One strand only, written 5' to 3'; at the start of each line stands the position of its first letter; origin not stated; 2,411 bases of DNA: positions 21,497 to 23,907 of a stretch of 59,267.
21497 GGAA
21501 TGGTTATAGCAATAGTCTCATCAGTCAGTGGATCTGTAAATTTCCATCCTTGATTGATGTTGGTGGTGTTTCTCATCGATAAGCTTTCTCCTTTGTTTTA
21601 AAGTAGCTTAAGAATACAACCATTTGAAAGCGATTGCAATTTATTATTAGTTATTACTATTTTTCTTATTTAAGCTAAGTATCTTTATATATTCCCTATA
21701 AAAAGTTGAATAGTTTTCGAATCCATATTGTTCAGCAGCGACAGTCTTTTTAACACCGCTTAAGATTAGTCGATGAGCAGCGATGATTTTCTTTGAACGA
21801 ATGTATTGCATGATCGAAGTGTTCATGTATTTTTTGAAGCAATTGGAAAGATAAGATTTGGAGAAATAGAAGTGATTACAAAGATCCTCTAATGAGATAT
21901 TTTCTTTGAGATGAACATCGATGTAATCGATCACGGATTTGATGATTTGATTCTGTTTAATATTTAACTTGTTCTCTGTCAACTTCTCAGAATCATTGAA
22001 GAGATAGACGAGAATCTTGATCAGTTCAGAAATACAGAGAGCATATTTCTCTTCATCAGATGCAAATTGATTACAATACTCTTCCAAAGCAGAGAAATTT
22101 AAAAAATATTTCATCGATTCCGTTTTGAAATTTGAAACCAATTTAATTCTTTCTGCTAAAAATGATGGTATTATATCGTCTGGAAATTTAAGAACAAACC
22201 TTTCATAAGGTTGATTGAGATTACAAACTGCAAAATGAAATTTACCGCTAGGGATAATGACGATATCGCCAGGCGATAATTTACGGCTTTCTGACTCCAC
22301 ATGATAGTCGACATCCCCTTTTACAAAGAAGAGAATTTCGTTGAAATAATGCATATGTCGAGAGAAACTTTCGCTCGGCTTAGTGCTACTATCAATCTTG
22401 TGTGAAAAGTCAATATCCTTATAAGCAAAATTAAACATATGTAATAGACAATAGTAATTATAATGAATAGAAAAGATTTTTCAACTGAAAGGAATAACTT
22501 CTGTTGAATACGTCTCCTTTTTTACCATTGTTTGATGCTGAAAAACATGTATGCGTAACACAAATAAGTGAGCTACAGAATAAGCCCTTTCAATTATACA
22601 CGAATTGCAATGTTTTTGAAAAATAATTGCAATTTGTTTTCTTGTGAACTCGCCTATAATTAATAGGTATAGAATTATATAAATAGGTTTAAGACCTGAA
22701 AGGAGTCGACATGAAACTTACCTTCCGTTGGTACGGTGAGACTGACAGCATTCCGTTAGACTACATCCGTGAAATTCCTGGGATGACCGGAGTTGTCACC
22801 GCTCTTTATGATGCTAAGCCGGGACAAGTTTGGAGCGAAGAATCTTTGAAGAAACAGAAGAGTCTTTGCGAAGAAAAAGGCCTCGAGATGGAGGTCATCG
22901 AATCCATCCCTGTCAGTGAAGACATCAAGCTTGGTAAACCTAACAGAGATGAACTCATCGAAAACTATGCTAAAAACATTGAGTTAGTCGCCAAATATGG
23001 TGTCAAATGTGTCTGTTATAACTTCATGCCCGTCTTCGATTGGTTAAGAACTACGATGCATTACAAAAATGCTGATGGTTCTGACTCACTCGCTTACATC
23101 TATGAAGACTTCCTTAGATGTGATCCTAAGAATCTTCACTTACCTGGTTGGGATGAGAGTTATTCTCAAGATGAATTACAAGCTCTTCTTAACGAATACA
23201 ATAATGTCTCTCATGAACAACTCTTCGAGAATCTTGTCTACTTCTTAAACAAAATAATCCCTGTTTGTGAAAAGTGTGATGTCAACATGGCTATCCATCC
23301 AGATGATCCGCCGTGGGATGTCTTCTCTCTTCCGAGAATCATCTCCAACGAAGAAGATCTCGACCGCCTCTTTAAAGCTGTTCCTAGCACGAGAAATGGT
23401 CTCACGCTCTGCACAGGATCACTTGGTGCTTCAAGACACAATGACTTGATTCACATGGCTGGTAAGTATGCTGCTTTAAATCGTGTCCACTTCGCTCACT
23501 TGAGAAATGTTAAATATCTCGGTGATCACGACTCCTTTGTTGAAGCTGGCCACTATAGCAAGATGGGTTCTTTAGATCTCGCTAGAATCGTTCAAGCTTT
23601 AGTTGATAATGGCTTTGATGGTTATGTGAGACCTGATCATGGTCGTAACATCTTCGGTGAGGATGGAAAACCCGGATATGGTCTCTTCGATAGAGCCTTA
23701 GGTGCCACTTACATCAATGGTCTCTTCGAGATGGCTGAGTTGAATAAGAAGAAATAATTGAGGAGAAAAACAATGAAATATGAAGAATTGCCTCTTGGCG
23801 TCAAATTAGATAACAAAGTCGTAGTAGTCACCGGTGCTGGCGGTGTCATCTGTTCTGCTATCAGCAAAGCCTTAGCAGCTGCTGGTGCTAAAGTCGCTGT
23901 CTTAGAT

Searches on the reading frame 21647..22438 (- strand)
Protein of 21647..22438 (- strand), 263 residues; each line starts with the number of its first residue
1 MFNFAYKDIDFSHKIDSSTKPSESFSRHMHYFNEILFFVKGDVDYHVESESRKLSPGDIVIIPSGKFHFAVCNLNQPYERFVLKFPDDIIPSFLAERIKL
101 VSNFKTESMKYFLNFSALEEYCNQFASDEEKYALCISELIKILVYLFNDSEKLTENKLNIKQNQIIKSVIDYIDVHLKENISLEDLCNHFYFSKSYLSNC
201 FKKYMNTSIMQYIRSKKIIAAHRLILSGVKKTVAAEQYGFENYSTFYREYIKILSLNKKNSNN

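Call 27: search_protein_families(library=pfam, proteins=[window:21647-22438:-], max_evalue=0.00001)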
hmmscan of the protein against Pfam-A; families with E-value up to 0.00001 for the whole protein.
window:21647-22438:- (263 aa): 4 families
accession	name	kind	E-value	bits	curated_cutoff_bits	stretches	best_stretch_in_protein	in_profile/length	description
PF00165.29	HTH_AraC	-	2.2e-13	50.4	26.6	1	176-214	4-42/42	Bacterial regulatory helix-turn-helix proteins, AraC family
PF12833.13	HTH_18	-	1.4e-11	45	33.6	1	186-254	1-70/80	Helix-turn-helix domain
PF02311.25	AraC_binding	-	2.2e-09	37.6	21.1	1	20-98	11-89/135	AraC-like ligand binding domain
PF07883.17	Cupin_2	-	2.7e-08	33.8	27.2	1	20-70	6-56/70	Cupin domain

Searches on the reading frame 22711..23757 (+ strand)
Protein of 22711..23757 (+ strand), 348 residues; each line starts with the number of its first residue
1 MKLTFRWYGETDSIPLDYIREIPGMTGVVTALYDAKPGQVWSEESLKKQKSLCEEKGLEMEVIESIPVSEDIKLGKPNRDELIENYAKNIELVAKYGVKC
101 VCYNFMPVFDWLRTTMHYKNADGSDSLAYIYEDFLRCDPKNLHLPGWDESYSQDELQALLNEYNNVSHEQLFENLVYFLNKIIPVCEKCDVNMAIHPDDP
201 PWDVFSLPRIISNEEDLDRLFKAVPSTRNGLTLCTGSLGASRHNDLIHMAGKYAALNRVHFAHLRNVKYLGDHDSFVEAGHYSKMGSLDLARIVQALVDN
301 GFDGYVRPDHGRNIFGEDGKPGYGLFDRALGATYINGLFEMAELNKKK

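Call 27: search_protein_families(library=pfam, proteins=[window:22711-23757:+], max_evalue=0.00001)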
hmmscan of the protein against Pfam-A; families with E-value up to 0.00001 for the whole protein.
window:22711-23757:+ (348 aa): 2 families
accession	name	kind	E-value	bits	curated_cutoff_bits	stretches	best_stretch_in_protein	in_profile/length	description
PF03786.19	UxuA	-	1.5e-133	445.4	23.7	1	1-341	1-349/352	D-mannonate dehydratase (UxuA)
PF01261.30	AP_endonuc_2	-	1.9e-13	51.1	31.1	1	37-306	21-225/249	Xylose isomerase-like TIM barrel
